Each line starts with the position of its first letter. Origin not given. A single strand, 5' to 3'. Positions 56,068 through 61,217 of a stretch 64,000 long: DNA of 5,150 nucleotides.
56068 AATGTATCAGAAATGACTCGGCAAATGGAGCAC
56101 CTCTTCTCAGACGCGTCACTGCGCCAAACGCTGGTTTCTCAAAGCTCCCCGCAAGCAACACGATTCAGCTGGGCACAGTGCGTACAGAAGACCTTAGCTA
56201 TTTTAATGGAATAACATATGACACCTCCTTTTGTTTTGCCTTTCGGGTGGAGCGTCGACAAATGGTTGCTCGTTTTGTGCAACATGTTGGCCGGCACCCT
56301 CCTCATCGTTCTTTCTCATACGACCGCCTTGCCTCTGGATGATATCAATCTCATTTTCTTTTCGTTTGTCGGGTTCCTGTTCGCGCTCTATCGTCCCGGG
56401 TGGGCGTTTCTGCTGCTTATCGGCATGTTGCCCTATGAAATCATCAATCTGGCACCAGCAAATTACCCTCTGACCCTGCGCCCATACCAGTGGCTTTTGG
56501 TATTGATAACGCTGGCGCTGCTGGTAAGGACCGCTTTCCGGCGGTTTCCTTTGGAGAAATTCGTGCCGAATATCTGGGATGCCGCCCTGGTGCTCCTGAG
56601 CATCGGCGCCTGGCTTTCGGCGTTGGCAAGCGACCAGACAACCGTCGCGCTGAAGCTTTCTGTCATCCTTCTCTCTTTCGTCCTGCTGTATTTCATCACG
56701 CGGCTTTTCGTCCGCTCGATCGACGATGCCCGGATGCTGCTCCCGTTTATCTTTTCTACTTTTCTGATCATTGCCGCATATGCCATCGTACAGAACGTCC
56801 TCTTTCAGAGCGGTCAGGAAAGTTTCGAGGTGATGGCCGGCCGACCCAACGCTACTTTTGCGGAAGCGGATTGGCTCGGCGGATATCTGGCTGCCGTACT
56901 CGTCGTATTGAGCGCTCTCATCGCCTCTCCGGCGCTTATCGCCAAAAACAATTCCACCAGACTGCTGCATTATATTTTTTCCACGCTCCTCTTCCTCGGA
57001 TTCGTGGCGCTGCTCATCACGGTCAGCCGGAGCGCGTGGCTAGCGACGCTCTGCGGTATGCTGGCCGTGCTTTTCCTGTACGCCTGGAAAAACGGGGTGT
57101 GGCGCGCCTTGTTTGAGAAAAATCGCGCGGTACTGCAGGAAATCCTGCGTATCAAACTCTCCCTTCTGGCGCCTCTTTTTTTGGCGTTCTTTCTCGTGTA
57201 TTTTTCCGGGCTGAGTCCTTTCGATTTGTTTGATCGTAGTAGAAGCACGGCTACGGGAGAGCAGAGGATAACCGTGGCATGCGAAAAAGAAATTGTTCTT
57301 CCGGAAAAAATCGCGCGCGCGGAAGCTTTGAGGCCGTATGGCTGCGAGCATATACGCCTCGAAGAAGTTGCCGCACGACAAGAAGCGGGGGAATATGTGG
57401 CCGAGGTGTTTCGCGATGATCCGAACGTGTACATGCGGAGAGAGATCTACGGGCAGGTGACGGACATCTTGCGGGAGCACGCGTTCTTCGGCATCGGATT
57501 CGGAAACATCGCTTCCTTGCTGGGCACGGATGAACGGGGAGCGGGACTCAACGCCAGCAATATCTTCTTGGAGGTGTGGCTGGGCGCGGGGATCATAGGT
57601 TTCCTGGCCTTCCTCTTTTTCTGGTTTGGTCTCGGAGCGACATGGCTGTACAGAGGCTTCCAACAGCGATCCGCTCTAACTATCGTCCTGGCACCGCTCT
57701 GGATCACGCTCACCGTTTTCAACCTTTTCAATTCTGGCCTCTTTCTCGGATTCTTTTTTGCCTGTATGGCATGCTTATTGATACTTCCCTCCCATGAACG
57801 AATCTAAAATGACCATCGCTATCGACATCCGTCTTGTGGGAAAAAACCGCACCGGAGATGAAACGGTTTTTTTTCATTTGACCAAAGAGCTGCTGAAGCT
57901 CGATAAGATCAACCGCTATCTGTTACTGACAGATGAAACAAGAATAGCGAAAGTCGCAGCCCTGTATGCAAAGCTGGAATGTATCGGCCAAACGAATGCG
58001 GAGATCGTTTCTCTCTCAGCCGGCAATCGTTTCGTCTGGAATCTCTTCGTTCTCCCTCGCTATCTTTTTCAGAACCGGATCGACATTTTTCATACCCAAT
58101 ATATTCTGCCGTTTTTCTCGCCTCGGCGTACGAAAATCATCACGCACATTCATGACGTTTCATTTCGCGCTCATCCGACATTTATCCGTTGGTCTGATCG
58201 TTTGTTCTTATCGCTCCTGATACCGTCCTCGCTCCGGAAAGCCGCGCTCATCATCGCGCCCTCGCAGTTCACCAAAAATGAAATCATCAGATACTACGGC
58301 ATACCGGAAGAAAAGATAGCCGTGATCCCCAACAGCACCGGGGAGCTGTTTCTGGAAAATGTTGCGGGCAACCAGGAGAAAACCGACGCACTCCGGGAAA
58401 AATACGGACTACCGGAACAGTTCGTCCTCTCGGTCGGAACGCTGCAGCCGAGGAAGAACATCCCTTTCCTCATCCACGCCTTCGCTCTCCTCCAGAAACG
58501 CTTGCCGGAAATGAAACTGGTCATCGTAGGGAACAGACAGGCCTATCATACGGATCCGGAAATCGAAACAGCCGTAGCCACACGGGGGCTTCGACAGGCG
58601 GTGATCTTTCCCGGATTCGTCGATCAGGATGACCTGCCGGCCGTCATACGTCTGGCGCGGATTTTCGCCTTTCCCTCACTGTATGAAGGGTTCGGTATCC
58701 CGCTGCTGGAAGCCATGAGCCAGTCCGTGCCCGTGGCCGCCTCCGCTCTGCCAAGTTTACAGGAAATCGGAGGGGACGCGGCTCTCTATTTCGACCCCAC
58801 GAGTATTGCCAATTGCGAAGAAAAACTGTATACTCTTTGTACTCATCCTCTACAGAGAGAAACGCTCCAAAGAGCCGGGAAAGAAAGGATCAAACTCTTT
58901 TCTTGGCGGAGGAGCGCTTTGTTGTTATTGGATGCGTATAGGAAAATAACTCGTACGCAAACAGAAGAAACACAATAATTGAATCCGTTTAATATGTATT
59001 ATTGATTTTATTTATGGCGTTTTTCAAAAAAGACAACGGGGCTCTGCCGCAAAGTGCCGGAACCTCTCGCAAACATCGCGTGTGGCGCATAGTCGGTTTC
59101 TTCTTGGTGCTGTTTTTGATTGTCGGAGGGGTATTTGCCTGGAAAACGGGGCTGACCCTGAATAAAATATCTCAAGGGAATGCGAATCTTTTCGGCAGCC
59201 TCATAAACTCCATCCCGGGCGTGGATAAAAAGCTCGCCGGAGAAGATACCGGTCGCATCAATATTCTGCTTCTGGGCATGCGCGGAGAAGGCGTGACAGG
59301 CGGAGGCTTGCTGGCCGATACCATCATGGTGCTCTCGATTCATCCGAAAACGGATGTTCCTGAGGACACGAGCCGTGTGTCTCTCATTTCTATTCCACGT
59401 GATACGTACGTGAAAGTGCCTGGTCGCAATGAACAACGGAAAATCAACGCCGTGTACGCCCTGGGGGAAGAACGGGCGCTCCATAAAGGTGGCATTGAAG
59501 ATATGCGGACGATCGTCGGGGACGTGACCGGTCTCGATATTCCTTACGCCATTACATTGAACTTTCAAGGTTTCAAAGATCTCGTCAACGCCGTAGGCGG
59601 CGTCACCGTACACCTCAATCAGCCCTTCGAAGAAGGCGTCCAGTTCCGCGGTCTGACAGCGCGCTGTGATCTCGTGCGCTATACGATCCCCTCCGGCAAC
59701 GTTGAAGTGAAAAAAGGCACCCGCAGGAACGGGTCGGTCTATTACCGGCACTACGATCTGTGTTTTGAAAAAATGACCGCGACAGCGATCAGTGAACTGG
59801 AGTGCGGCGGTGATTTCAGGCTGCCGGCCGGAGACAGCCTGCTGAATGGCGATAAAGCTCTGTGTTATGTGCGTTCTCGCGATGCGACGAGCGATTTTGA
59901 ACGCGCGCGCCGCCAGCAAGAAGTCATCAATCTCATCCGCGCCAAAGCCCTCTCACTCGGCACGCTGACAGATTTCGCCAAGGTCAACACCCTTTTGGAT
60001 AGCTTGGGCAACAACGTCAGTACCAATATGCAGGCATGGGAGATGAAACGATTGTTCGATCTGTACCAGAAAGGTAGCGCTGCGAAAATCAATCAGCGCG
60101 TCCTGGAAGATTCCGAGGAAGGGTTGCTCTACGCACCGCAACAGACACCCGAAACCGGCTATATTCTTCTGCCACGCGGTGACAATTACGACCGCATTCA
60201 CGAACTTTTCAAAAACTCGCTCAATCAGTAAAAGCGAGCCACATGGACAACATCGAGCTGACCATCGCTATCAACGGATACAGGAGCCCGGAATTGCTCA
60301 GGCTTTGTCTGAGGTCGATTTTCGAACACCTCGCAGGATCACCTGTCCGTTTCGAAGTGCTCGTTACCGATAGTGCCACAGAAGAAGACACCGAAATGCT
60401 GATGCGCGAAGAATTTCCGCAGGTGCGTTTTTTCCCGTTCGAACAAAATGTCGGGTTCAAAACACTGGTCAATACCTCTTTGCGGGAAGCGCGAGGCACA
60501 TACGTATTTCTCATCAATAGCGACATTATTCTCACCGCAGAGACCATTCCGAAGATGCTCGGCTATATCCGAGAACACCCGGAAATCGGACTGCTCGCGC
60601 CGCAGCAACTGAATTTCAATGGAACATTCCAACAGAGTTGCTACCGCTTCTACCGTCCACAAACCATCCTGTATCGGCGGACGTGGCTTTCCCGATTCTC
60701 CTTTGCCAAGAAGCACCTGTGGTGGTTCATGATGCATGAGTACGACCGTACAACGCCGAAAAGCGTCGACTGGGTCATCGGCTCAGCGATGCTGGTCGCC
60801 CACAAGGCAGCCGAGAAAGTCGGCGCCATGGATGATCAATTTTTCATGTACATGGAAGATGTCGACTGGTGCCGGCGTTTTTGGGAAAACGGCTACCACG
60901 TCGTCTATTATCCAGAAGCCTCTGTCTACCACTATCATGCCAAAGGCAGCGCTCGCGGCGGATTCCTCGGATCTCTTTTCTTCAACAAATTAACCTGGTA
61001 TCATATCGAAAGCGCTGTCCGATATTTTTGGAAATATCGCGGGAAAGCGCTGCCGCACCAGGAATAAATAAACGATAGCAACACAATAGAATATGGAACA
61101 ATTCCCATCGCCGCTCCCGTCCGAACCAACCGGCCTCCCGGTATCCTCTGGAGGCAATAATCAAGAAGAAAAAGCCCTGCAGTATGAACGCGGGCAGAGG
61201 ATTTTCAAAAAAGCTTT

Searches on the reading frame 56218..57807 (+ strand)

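Call 9: search_protein_families(library=pfam, proteins=[window:56218-57807:+])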
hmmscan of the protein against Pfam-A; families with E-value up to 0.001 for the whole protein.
window:56218-57807:+ (529 aa): 1 family
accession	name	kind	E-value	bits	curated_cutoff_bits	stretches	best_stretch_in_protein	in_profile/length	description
PF04932.20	Wzy_C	-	3.8e-13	49.9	31.7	1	257-466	2-149/149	O-Antigen ligase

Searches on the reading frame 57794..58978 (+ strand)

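Call 9: search_protein_families(library=pfam, proteins=[window:57794-58978:+])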
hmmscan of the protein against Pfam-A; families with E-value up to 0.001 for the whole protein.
window:57794-58978:+ (394 aa): 6 families
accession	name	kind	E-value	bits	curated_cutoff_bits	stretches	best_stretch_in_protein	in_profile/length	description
PF00534.26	Glycos_transf_1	-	2.2e-31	109.1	26.4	1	200-364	5-171/172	Glycosyl transferases group 1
PF13692.12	Glyco_trans_1_4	-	4.2e-27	95.6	27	1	210-348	3-139/142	Glycosyl transferases group 1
PF13439.12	Glyco_transf_4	-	3.5e-19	69.9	28.5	1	72-180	49-164/170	Glycosyltransferase Family 4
PF13579.12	Glyco_trans_4_4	-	1.3e-09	39.1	29.7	1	84-180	60-157/158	Glycosyl transferase 4-like domain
PF13524.12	Glyco_trans_1_2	-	5.6e-07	30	25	1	233-367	9-130/144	Glycosyl transferase-like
PF20706.3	GT4-conflict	-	7.1e-06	25.7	26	1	209-317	198-311/385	Family 4 Glycosyltransferase in conflict systems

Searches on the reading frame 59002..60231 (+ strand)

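Call 9: search_protein_families(library=pfam, proteins=[window:59002-60231:+])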
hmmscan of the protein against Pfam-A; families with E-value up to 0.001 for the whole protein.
window:59002-60231:+ (409 aa): 1 family
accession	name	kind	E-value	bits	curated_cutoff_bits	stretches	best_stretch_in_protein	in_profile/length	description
PF03816.19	LytR_cpsA_psr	-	1e-29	104.1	24.6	1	105-316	2-148/150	LytR_cpsA_psr family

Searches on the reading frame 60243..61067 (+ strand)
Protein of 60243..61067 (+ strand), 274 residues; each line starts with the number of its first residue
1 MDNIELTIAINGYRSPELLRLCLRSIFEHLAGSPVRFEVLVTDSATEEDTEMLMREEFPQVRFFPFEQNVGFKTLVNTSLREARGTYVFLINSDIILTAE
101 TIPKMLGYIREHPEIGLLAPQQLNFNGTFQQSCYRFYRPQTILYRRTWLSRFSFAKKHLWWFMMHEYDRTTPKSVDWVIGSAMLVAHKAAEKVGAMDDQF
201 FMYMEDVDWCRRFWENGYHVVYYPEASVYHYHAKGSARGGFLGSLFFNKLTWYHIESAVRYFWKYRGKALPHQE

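Call 9: search_protein_families(library=pfam, proteins=[window:60243-61067:+])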
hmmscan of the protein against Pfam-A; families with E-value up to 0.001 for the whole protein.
window:60243-61067:+ (274 aa): 3 families
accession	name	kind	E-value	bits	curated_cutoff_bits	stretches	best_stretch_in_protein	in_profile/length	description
PF00535.33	Glycos_transf_2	-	4.3e-14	53.2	23.3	1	13-155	7-152/168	Glycosyl transferase family 2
PF13641.12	Glyco_tranf_2_3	-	3.2e-12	47.4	27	1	7-234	4-215/230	Glycosyltransferase like family 2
PF13632.12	Glyco_trans_2_3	-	3.7e-07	30.6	27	1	129-232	23-125/198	Glycosyl transferase family group 2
